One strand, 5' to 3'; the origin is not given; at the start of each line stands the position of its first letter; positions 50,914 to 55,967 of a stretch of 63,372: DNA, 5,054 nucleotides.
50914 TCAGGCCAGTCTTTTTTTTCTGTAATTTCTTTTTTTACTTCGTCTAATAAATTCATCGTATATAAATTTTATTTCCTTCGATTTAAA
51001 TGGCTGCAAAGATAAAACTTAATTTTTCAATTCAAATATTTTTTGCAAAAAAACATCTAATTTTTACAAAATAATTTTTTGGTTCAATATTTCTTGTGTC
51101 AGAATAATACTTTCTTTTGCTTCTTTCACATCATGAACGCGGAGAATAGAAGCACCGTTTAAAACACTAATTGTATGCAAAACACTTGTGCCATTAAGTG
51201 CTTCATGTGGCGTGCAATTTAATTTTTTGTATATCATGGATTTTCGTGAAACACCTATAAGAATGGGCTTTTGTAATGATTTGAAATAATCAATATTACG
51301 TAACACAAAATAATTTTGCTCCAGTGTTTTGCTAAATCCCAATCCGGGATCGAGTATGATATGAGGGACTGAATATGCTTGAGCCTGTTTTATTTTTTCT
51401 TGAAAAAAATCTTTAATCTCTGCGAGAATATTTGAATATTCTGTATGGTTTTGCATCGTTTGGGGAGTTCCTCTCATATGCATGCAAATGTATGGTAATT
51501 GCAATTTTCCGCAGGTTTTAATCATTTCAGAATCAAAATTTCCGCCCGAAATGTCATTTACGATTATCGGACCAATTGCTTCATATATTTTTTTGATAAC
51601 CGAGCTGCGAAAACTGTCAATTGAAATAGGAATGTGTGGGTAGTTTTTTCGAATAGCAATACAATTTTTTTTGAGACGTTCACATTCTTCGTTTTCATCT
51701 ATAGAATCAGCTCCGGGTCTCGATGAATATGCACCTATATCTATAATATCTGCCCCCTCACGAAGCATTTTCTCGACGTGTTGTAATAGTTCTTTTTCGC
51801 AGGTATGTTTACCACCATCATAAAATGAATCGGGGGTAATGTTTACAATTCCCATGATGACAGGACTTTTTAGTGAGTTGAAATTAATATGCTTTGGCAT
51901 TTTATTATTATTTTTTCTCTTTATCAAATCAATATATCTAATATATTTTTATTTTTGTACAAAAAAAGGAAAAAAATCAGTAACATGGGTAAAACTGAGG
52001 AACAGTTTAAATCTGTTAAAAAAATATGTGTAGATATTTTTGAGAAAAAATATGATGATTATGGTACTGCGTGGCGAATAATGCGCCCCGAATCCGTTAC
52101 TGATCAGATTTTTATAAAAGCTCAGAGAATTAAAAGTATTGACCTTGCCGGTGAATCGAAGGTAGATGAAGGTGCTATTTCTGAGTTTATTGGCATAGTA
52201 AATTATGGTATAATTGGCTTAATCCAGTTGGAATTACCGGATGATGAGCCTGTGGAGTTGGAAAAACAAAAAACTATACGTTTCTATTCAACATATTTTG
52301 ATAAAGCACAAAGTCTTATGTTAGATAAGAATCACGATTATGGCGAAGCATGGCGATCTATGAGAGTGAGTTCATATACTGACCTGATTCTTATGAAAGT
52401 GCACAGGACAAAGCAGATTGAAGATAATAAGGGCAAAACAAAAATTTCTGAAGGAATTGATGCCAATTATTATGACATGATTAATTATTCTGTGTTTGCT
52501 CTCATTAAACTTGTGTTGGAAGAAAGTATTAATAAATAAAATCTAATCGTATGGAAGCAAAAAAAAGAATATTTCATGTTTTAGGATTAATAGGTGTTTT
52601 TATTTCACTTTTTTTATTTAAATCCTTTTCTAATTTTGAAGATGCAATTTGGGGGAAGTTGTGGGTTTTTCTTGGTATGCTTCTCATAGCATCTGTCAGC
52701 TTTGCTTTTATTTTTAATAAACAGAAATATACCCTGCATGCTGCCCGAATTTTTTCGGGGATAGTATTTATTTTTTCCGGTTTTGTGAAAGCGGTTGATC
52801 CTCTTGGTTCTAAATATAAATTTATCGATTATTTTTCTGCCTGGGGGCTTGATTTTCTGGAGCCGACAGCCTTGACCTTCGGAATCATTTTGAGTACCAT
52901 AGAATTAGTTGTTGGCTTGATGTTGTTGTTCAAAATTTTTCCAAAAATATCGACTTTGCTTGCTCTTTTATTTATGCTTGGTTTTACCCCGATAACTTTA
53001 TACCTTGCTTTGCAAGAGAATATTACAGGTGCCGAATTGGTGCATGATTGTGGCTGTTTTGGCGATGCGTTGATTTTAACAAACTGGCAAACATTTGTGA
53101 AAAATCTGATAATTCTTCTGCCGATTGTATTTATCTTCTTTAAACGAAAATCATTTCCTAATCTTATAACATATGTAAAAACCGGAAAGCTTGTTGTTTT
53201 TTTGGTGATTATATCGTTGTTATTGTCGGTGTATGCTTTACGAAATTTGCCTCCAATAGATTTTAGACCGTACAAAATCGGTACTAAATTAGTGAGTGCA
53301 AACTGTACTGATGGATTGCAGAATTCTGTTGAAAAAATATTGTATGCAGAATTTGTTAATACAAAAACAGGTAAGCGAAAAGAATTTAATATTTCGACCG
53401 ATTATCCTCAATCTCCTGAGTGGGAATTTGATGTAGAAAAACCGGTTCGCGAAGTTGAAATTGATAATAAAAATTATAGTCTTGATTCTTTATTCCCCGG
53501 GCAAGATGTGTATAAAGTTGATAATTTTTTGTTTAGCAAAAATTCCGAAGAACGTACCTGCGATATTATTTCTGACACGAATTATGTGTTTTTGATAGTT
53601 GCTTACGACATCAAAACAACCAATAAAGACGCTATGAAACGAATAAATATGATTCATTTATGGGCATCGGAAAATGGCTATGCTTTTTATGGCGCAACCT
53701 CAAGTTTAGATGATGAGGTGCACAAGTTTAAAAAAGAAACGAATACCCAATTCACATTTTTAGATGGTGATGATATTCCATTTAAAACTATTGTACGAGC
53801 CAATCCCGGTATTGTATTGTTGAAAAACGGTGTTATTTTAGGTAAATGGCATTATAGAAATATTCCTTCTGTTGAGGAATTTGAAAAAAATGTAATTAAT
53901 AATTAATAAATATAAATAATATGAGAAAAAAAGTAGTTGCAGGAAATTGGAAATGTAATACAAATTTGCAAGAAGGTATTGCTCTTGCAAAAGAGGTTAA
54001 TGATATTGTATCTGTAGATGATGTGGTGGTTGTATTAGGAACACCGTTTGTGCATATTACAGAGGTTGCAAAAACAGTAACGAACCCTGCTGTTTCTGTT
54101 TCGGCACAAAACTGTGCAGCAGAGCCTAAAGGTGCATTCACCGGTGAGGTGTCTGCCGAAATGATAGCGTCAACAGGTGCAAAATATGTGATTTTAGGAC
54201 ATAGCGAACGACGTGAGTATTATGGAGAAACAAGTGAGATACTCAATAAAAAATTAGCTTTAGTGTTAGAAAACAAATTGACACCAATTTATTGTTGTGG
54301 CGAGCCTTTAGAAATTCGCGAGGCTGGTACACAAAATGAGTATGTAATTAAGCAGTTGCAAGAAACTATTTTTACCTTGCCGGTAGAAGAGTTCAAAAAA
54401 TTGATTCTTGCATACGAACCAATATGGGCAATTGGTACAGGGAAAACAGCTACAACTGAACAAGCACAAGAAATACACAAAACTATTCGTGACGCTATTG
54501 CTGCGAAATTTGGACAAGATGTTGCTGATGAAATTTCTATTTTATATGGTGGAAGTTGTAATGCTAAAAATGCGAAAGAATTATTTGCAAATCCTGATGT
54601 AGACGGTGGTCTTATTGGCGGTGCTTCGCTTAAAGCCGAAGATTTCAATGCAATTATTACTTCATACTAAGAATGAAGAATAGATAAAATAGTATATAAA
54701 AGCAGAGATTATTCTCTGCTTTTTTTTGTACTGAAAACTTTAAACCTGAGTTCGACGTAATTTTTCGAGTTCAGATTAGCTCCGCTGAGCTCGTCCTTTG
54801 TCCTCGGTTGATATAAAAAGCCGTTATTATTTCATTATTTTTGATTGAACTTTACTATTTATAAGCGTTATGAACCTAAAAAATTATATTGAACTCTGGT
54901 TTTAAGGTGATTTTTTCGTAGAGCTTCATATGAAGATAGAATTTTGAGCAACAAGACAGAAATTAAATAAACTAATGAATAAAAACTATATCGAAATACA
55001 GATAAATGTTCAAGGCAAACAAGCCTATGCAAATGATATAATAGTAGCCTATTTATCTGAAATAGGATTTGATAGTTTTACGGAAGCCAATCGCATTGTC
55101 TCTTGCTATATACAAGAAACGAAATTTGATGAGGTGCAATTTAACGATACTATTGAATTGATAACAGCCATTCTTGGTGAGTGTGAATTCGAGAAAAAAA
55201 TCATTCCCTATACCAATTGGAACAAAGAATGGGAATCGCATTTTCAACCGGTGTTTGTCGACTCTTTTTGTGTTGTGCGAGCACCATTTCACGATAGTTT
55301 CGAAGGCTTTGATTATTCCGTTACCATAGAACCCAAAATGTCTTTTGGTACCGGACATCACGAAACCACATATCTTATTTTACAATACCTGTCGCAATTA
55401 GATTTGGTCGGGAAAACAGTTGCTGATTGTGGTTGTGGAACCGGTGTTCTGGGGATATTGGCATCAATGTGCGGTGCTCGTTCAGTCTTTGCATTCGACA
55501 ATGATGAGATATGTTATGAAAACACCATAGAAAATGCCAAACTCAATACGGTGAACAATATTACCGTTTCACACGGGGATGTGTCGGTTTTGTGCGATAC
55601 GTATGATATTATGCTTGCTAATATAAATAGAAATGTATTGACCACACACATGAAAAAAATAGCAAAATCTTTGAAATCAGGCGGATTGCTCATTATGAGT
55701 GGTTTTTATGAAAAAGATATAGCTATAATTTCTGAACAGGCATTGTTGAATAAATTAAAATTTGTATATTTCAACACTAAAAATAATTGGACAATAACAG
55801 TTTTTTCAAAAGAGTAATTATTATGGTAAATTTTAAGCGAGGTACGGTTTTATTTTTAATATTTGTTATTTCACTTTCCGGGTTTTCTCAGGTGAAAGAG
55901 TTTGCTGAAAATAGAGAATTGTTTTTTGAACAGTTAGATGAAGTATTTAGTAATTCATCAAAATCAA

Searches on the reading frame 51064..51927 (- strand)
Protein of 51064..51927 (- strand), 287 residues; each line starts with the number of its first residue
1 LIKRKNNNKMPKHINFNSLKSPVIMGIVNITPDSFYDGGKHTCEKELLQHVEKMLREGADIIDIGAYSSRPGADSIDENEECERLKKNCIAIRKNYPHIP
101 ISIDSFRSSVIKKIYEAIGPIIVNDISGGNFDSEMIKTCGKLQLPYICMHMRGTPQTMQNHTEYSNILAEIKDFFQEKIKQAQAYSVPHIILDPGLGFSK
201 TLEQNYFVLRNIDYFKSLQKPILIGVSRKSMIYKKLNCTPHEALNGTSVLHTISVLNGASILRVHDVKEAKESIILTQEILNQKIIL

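Call 23: search_protein_families(library=pfam, proteins=[window:51064-51927:-])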
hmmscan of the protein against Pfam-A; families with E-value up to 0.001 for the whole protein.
window:51064-51927:- (287 aa): 1 family
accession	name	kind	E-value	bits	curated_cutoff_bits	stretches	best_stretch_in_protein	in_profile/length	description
PF00809.28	Pterin_bind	-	4.4e-72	243.1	25.5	1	25-265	1-244/244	Pterin binding enzyme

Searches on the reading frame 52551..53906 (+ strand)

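Call 23: search_protein_families(library=pfam, proteins=[window:52551-53906:+])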
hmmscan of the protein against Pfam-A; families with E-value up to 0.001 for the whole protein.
window:52551-53906:+ (451 aa): 2 families
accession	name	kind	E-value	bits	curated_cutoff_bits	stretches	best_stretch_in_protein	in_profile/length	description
PF07291.16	MauE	-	8.5e-15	55.6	27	1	59-196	2-126/128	Methylamine utilisation protein MauE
PF07681.17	DoxX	-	5.4e-06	27.4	23.6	1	62-147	2-81/85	DoxX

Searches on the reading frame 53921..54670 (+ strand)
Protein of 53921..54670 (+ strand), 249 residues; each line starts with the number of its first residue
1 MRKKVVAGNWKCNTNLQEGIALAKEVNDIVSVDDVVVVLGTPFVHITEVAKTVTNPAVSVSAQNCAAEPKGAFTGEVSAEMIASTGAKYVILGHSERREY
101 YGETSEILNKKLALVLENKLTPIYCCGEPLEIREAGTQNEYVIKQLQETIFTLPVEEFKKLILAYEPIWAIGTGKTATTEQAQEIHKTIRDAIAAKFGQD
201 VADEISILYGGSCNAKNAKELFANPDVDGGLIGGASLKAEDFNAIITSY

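Call 23: search_protein_families(library=pfam, proteins=[window:53921-54670:+])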
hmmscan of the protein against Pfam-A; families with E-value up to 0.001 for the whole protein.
window:53921-54670:+ (249 aa): 1 family
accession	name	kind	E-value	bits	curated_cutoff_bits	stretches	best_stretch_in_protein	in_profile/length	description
PF00121.24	TIM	-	2.6e-91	305.9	20.1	1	4-247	1-243/245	Triosephosphate isomerase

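Call 24: find_homologous_proteins(query=window:53921-54670:+, max_evalue=1e-60)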
Query window:53921-54670:+ (249 aa): 7990 proteins with E <= 1e-60 among 8000 candidates; the best 120 are listed.
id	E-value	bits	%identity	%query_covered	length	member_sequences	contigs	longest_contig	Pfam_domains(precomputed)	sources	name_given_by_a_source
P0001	9.0e-166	567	64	96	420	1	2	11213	PF00121.25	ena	-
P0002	5.8e-159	545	100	100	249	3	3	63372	PF00121.25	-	-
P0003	6.6e-145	499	89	100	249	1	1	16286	PF00121.25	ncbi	ncbi:MAG: triose-phosphate isomerase [Bacteroidales bacterium]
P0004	2.9e-140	483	86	100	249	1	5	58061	PF00121.25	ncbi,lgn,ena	-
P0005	5.3e-139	479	85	100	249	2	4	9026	PF00121.25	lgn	-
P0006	6.7e-136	469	86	100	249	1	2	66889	PF00121.25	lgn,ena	-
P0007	9.2e-135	465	84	100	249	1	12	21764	PF00121.25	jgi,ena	-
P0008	2.0e-134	464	84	100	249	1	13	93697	PF00121.25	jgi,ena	-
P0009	2.1e-134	464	83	100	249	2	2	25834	PF00121.25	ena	-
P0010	5.0e-134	463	84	100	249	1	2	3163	PF00121.25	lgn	-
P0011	9.6e-134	462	83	100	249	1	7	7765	PF00121.25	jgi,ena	-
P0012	1.0e-133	462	98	87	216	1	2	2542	PF00121.25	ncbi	ncbi:MAG: triose-phosphate isomerase, partial [Bacteroidota bacterium]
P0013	1.0e-133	462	84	100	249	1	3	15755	PF00121.25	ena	-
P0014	2.3e-133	461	82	100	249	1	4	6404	PF00121.25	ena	-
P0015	2.5e-133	461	83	100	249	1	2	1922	PF00121.25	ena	-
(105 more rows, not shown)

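Call 25: find_encoding_contigs(protein=P0003, flank=10000, max_places=3)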
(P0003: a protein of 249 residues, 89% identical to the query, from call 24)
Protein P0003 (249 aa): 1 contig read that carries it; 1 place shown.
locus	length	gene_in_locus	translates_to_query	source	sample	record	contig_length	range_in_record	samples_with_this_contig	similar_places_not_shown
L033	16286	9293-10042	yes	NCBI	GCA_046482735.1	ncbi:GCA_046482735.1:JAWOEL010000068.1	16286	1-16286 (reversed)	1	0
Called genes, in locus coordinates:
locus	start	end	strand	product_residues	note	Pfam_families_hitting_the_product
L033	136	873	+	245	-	PF01255:Prenyltransf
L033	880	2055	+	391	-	PF08478:POTRA_1 (faint), PF08479:POTRA_2 (faint), PF07244:POTRA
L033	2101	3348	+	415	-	PF01103:Omp85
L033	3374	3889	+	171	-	PF03938:OmpH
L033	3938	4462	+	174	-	PF03938:OmpH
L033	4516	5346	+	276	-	PF01177:Asp_Glu_race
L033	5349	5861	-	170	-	PF00132:Hexapep, PF25087:GMPPB_C (faint), PF21711:DCTN5 (weak), PF25084:LbH_EIF2B (weak), PF00132:Hexapep (weak)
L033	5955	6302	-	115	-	PF01245:Ribosomal_L19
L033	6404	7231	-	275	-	PF00809:Pterin_bind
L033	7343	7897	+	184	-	PF07659:DUF1599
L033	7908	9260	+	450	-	PF07291:MauE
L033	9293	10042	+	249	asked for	PF00121:TIM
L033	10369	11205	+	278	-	PF06325:PrmA, PF05175:MTS (weak), PF13649:Methyltransf_25 (weak), PF13847:Methyltransf_31 (weak)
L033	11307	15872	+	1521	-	-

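Call 26: find_encoding_contigs(protein=P0004, flank=10000, max_places=3)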
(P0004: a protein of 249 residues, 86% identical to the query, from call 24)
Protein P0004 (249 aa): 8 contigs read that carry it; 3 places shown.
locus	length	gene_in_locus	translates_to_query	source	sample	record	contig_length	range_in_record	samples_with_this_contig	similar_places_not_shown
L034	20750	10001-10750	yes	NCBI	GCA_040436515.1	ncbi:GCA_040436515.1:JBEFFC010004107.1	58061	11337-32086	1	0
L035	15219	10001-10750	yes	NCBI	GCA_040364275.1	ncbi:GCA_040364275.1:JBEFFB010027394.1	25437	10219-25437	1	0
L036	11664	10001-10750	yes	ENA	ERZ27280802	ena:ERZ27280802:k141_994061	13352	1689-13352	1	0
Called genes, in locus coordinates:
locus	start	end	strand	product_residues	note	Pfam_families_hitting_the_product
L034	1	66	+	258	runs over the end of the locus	-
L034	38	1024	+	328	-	PF04055:Radical_SAM, PF16199:Radical_SAM_C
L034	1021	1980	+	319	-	PF01408:GFO_IDH_MocA, PF02894:GFO_IDH_MocA_C, PF22725:GFO_IDH_MocA_C3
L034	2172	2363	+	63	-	PF00313:CSD, PF08206:OB_RNB (weak)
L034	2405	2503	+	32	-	-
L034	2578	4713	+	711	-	PF00999:Na_H_Exchanger, PF00582:Usp (weak)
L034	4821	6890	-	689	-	PF00456:Transketolase_N, PF02779:Transket_pyr, PF02780:Transketolase_C (weak), PF22613:Transketolase_C_1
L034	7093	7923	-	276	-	PF00809:Pterin_bind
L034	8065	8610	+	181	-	PF07659:DUF1599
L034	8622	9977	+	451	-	PF07291:MauE, PF07681:DoxX (weak)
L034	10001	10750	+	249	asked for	PF00121:TIM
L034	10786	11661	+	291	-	PF06325:PrmA, PF05175:MTS, PF02475:TRM5-TYW2_MTfase (weak), PF03602:Cons_hypoth95 (weak), PF13489:Methyltransf_23 (faint), PF13847:Methyltransf_31, PF08241:Methyltransf_11 (weak), PF13649:Methyltransf_25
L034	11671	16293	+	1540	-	-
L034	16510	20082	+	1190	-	PF01855:POR_N, PF17147:PFOR_II, PF01558:POR, PF10371:EKR, PF12838:Fer4_7, PF13187:Fer4_9, PF13237:Fer4_10, PF13484:Fer4_16, +8 more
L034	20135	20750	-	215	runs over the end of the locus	PF00072:Response_reg (weak), PF00196:GerE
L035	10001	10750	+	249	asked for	PF00121:TIM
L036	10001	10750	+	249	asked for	PF00121:TIM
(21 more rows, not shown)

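Call 27: find_encoding_contigs(protein=P0006, flank=10000, max_places=3)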
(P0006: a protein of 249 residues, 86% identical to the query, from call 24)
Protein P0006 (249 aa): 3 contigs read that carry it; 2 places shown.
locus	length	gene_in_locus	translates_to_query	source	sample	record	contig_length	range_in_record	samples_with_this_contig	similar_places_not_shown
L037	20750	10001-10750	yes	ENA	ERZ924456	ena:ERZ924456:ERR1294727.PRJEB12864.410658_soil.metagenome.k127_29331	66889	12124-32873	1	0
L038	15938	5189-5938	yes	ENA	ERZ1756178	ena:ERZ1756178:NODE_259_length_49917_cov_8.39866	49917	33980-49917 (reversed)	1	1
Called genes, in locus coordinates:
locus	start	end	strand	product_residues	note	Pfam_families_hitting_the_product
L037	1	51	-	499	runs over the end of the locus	PF00474:SSF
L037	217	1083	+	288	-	PF01223:Endonuclease_NS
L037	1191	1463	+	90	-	PF00216:Bac_DNA_binding, PF18291:HU-HIG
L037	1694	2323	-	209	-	PF00578:AhpC-TSA, PF08534:Redoxin, PF10417:1-cysPrx_C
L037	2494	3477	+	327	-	PF00890:FAD_binding_2 (faint), PF01134:GIDA (faint), PF01266:DAO (faint), PF07992:Pyr_redox_2, PF13738:Pyr_redox_3, PF00070:Pyr_redox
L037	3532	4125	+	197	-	PF06940:DUF1287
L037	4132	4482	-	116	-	PF11325:DUF3127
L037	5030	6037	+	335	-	PF02492:cobW, PF07683:CobW_C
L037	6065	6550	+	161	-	-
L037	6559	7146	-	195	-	PF00881:Nitroreductase, PF14512:TM1586_NiRdase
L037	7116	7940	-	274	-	PF00809:Pterin_bind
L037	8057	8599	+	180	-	PF07659:DUF1599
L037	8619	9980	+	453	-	PF07291:MauE, PF07681:DoxX (weak)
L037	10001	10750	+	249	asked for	PF00121:TIM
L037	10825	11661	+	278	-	PF06325:PrmA, PF05175:MTS (weak)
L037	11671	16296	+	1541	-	-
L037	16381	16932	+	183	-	-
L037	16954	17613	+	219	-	-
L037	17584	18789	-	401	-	PF13439:Glyco_transf_4, PF13579:Glyco_trans_4_4, PF13477:Glyco_trans_4_2, PF00534:Glycos_transf_1, PF13692:Glyco_trans_1_4, PF13524:Glyco_trans_1_2 (weak)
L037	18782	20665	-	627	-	PF13522:GATase_6, PF13537:GATase_7, PF00733:Asn_synthase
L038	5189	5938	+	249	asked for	PF00121:TIM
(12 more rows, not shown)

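Call 29: find_encoding_contigs(protein=P0012, flank=10000, max_places=4)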
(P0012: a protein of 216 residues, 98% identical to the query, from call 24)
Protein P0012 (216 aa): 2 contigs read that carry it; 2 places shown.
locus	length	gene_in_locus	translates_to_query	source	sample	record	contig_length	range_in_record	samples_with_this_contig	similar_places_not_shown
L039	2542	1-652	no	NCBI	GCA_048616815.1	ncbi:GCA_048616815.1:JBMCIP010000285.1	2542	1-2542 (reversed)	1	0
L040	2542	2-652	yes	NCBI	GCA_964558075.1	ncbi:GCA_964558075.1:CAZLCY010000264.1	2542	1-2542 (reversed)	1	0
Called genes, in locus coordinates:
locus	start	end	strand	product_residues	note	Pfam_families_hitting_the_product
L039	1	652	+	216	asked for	PF00121:TIM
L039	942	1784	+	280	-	PF06325:PrmA, PF05175:MTS, PF13649:Methyltransf_25 (weak), PF13847:Methyltransf_31 (weak)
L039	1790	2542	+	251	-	?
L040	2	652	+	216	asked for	PF00121:TIM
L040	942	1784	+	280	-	PF06325:PrmA, PF05175:MTS, PF13649:Methyltransf_25 (weak), PF13847:Methyltransf_31 (weak)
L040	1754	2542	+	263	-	?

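Call 30: find_encoding_contigs(protein=P0002, flank=10000, max_places=4)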
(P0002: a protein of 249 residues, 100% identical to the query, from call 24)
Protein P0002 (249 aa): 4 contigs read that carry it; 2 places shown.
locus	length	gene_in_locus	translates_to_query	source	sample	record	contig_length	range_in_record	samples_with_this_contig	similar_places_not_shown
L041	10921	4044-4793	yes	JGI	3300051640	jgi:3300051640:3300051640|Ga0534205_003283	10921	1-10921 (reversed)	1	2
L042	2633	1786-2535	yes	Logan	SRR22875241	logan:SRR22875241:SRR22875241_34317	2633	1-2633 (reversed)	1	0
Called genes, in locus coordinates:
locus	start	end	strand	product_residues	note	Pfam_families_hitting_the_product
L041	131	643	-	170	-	PF00132:Hexapep, PF25087:GMPPB_C (faint), PF21711:DCTN5, PF25084:LbH_EIF2B (weak), PF00132:Hexapep (weak)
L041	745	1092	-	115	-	PF01245:Ribosomal_L19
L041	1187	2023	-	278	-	PF00809:Pterin_bind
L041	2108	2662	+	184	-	PF07659:DUF1599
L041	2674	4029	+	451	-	PF07291:MauE, PF07681:DoxX (weak)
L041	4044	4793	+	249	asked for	PF00121:TIM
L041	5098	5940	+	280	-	PF06325:PrmA, PF05175:MTS, PF13649:Methyltransf_25 (weak), PF13847:Methyltransf_31 (weak)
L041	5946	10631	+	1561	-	-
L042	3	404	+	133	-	?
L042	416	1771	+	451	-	PF07291:MauE, PF07681:DoxX (weak)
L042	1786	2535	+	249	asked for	PF00121:TIM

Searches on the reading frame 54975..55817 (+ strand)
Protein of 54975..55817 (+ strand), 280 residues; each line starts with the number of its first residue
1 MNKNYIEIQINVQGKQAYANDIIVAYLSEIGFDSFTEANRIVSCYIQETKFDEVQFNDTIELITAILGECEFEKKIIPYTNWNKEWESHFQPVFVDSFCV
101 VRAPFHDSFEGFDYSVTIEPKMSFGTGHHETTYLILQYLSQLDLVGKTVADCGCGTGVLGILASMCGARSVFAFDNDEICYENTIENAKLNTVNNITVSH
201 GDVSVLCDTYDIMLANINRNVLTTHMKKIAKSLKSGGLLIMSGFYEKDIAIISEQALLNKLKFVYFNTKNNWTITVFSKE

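Call 22: find_related_loci(query=window:54975-55817:+, collection=metagenome_contigs, flank=10000)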
Query window:54975-55817:+ (280 aa) in metagenome_contigs; peptide patterns used: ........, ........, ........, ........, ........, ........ (x = any residue, [..] = any of these).
38 stretches matched a pattern, but none encodes a relative of the query by tblastn (E <= 1e-3).

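Call 23: search_protein_families(library=pfam, proteins=[window:54975-55817:+])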
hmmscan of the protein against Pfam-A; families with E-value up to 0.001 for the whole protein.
window:54975-55817:+ (280 aa): 6 families
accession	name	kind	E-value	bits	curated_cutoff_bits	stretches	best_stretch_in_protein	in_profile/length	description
PF06325.19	PrmA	-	1.5e-43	149.9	22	1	37-279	54-295/296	Ribosomal protein L11 methyltransferase (PrmA)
PF05175.20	MTS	-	3.4e-08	33.7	23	1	131-216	19-105/170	Methyltransferase small domain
PF13847.12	Methyltransf_31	-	7.8e-08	32.6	27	1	146-245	4-113/145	Methyltransferase domain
PF13649.12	Methyltransf_25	-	1.9e-06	28.9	27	1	149-237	1-97/97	Methyltransferase domain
PF03602.21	Cons_hypoth95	-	0.00046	20.4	24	0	144-199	40-96/182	Conserved hypothetical protein 95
PF02475.24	TRM5-TYW2_MTfase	-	0.00085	19.7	28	0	146-239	37-133/164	TRM5/TYW2 methyltransferase domain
